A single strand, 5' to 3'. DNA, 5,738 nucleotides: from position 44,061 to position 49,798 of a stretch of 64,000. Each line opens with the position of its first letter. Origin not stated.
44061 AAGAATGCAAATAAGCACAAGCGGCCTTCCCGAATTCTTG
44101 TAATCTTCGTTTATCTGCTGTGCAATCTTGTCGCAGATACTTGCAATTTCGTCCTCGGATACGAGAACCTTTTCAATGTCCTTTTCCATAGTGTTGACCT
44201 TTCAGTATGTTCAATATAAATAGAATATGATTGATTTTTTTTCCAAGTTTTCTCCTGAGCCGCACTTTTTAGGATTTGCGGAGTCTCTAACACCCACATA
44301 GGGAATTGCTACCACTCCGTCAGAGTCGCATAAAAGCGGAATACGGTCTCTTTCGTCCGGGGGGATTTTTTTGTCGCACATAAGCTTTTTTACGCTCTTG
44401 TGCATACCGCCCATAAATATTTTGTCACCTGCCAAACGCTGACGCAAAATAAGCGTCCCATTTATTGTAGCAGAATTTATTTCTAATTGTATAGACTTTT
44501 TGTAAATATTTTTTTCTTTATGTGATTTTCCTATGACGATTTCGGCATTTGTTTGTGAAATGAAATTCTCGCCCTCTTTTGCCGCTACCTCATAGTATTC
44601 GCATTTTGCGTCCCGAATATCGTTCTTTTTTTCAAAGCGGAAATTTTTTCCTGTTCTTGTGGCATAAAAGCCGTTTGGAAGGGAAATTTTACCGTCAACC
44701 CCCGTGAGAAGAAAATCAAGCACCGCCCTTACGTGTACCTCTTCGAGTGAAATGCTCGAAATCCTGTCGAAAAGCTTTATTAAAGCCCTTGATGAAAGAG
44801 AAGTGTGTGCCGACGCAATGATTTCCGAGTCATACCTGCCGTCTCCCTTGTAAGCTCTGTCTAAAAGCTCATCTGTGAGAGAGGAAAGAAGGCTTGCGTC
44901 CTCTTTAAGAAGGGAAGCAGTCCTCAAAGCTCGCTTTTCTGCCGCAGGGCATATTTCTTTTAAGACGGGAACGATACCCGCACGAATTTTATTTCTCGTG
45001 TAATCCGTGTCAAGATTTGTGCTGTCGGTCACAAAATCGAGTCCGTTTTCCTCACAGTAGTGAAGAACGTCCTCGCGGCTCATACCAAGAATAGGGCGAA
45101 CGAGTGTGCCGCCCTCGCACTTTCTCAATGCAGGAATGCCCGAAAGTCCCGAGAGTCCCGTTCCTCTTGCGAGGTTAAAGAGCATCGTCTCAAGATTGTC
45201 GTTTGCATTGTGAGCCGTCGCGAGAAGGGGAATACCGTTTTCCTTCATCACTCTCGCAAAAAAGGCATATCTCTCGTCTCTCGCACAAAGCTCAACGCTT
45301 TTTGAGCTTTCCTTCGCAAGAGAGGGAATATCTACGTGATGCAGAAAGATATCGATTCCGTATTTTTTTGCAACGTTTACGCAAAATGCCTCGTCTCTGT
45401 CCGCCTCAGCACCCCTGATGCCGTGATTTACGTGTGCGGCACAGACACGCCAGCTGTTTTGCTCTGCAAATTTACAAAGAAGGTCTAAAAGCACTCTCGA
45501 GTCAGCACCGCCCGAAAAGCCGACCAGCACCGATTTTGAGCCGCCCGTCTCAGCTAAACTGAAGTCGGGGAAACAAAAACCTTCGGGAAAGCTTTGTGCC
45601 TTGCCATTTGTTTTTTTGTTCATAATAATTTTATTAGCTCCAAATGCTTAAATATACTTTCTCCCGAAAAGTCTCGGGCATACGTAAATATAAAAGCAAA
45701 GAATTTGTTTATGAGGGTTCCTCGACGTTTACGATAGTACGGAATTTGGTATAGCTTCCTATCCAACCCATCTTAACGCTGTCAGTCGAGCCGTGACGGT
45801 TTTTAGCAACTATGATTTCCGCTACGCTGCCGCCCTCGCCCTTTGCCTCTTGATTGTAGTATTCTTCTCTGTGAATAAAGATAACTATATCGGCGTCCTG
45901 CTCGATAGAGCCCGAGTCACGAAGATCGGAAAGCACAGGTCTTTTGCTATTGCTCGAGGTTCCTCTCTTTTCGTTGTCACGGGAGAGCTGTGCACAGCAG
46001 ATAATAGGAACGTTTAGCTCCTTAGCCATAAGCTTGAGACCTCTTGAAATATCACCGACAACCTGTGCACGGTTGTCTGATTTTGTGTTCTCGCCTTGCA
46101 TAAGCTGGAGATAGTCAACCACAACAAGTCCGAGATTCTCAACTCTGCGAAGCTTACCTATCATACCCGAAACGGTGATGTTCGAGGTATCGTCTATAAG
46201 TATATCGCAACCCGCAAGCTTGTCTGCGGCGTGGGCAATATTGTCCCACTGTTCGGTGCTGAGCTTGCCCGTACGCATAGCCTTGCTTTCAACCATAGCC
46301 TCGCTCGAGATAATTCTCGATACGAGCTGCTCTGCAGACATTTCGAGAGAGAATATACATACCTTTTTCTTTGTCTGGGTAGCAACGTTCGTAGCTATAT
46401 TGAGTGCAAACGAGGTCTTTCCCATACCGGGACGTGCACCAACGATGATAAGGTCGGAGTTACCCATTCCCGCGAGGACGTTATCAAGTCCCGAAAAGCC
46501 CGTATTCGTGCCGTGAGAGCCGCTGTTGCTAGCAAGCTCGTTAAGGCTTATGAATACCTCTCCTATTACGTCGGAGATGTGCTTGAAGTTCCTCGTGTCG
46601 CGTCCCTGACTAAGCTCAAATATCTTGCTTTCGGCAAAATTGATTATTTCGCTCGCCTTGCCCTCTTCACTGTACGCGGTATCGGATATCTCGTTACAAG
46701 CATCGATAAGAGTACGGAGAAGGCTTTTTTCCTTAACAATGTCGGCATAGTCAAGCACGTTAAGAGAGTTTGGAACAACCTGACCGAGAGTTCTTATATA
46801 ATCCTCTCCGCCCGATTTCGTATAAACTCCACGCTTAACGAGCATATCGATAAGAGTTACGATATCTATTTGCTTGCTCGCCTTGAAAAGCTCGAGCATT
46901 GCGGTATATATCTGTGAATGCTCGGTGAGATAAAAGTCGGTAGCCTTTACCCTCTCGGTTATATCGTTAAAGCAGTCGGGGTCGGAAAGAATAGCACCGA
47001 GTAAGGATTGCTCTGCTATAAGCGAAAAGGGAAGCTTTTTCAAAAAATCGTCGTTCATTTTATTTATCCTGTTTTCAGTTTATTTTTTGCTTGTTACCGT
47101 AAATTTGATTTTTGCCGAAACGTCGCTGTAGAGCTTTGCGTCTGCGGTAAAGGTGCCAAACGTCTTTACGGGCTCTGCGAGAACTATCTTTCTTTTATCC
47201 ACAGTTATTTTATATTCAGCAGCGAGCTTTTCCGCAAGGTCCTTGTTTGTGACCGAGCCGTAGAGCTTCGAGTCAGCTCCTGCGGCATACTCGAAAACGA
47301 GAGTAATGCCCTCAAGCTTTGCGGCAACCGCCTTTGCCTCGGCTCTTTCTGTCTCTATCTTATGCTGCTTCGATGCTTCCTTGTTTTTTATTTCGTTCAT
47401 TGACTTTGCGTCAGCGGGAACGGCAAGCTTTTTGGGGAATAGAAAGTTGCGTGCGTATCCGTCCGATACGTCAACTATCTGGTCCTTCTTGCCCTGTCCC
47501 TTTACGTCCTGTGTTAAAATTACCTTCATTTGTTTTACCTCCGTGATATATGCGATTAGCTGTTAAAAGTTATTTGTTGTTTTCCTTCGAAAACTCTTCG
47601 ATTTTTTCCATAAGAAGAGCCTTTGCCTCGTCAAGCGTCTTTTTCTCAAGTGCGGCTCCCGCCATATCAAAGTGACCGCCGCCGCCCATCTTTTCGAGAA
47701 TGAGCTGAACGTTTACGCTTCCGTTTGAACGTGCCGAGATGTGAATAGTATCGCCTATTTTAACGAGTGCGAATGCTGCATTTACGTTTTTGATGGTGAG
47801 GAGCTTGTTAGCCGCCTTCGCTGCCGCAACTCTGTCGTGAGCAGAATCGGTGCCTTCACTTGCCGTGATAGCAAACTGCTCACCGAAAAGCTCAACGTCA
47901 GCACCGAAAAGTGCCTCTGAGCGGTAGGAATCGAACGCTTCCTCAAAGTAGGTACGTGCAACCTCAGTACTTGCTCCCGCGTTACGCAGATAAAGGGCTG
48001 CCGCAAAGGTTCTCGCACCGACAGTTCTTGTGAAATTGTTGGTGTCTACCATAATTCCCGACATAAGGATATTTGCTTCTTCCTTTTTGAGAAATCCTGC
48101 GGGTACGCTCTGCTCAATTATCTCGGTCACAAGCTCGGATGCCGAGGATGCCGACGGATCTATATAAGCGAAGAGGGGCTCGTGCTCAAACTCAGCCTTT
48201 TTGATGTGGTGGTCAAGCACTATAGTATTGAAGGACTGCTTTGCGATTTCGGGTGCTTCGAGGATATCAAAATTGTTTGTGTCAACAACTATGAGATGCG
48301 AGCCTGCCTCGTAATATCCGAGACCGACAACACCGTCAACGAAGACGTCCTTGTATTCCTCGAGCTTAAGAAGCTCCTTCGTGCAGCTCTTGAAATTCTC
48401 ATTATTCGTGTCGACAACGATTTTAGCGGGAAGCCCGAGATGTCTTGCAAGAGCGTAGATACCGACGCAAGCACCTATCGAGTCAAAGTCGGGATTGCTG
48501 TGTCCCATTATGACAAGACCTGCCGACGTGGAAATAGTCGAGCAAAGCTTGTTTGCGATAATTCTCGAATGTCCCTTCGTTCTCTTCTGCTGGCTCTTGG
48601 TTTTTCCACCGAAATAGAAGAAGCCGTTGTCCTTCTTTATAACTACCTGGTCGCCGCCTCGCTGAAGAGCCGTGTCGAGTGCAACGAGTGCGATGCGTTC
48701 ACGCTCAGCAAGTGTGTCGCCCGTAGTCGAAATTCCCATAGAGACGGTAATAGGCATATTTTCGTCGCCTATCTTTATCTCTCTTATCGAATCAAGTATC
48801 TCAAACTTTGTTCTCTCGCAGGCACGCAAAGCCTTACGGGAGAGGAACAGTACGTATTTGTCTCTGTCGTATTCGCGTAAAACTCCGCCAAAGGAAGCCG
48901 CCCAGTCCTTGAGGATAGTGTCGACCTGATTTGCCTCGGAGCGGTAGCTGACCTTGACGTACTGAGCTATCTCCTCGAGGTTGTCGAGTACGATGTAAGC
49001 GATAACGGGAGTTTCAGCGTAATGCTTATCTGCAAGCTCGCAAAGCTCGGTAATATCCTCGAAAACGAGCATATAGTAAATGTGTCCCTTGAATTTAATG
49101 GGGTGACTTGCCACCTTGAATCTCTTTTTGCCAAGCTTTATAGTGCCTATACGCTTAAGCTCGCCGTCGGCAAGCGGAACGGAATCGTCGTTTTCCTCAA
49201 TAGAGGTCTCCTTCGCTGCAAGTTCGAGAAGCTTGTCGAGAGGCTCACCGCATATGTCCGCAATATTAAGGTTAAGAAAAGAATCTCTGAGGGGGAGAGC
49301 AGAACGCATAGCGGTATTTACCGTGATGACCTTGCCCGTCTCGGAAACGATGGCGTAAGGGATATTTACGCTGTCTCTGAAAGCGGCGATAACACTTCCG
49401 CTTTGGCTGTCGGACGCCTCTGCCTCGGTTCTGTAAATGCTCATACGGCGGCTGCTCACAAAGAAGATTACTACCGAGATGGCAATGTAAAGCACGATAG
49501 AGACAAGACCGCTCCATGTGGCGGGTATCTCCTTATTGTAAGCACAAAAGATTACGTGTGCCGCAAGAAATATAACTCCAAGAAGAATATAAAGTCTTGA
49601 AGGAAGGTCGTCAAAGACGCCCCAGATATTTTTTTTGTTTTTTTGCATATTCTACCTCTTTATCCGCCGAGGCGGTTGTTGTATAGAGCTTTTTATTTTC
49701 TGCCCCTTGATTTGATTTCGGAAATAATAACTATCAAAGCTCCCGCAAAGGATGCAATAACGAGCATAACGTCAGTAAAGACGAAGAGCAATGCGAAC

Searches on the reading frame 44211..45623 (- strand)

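Call 27: search_protein_families(library=pfam, proteins=[window:44211-45623:-], max_evalue=0.001)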
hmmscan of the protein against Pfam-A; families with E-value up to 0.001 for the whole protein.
window:44211-45623:- (470 aa): 3 families
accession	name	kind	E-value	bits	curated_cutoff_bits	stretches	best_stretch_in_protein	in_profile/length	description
PF01171.26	ATP_bind_3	-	2.7e-56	190.6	27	1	32-215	2-181/182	PP-loop family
PF11734.13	TilS_C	-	3.1e-11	42.9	22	1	393-453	3-65/74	TilS substrate C-terminal domain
PF01507.26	PAPS_reduct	-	0.00015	22.3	22.5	0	33-196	3-155/175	Phosphoadenosine phosphosulfate reductase domain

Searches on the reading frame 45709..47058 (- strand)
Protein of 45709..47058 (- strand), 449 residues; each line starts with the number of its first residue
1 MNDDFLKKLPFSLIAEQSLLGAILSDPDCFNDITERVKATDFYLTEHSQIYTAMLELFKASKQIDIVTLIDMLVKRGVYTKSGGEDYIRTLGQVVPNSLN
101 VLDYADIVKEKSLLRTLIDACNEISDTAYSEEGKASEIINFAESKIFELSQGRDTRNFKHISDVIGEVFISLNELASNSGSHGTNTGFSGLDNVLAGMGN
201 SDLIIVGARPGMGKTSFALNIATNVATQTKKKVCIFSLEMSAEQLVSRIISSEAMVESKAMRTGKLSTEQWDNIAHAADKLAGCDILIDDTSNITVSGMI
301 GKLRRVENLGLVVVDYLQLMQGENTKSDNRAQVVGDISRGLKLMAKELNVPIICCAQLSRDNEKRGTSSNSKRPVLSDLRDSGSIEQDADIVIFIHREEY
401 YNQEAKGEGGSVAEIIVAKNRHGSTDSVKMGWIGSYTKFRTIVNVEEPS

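Call 60: search_protein_families(library=pfam, proteins=[window:45709-47058:-], max_evalue=0.001)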
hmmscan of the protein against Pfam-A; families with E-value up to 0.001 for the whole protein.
window:45709-47058:- (449 aa): 6 families
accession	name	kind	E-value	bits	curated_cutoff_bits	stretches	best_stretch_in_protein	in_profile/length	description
PF03796.21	DnaB_C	-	3.5e-99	331.8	27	1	183-440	1-254/255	DnaB-like helicase C terminal domain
PF00772.26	DnaB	-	5.7e-28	97.4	23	1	9-110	2-103/103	DnaB-like helicase N terminal domain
PF13481.12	AAA_25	-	3.2e-10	40.4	27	1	196-361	27-193/195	AAA domain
PF00270.35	DEAD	-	8.7e-06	26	26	1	203-327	16-136/167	DEAD/DEAH box helicase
PF06745.19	ATPase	-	5.6e-05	23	26.6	1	185-331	2-142/231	KaiC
PF13479.12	AAA_24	-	0.00011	22.6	27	0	206-421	7-194/195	AAA domain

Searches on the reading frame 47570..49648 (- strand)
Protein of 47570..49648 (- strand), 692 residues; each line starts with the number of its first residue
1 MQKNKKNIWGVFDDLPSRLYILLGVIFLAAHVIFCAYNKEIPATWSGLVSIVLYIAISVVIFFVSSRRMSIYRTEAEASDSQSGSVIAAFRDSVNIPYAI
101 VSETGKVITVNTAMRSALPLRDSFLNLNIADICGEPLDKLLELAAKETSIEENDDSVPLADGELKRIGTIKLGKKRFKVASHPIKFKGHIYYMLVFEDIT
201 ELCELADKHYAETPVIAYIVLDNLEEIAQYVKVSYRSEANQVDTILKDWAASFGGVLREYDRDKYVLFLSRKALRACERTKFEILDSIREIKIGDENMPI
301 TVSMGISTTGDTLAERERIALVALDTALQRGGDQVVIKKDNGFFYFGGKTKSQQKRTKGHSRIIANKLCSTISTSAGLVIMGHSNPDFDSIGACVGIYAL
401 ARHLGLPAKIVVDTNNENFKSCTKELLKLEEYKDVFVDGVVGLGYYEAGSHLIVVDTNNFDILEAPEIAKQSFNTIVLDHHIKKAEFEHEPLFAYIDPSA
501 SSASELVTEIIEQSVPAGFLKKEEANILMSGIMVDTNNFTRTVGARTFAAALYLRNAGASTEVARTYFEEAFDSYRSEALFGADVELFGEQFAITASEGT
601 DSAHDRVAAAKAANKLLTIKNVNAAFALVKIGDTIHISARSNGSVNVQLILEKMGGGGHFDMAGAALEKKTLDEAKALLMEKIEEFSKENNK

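Call 60: search_protein_families(library=pfam, proteins=[window:47570-49648:-], max_evalue=0.001)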
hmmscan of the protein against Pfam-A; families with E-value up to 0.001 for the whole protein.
window:47570-49648:- (692 aa): 3 families
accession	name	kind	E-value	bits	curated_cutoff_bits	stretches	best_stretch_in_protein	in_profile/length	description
PF24898.2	GGDEF_GdpP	-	2.2e-26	93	30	1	219-341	1-122/126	Cyclic-di-AMP phosphodiesterase GdpP-like, GGDEF domain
PF01368.27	DHH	-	3.9e-22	79.3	28.1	1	379-532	3-125/125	DHH family, N-terminal domain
PF02272.25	DHHA1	-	3.4e-15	56.8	25.9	1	605-684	14-101/102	DHHA1 domain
